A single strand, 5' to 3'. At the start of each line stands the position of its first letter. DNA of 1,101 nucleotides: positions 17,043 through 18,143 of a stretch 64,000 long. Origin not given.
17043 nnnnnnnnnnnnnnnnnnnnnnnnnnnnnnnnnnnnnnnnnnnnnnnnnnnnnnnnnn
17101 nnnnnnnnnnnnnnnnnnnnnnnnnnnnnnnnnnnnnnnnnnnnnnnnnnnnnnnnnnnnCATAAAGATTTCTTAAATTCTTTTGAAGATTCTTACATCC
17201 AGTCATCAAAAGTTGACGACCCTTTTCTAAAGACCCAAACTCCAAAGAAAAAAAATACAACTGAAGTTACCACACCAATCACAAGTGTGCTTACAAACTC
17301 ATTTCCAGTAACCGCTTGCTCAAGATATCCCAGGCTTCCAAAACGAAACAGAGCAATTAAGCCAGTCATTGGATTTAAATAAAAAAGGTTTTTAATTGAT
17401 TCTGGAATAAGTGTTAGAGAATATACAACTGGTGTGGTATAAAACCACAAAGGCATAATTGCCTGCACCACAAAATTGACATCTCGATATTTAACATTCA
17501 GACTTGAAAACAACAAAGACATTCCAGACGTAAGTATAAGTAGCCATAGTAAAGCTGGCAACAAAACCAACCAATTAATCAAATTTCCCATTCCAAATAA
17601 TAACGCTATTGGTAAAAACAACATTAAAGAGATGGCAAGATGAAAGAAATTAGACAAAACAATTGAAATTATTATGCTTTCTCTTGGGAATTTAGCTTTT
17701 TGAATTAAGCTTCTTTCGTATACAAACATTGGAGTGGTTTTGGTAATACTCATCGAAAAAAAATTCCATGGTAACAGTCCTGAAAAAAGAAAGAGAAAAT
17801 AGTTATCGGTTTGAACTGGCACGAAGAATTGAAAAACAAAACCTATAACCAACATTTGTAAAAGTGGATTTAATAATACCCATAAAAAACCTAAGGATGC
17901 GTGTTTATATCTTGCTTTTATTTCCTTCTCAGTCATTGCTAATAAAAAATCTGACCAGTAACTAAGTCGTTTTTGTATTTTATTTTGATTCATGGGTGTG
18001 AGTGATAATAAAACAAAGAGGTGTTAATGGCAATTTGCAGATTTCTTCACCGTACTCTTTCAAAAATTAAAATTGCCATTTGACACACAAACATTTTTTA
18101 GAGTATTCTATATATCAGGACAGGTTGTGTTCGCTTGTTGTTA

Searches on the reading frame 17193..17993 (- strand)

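Call 81: search_protein_families(library=pfam, proteins=[window:17193-17993:-], max_evalue=0.0001)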
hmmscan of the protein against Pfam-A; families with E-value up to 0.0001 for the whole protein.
window:17193-17993:- (266 aa): 1 family
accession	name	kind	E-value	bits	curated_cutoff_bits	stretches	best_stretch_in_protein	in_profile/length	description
PF01061.29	ABC2_membrane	-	3.1e-16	60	26.9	1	18-217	4-207/211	ABC-2 type transporter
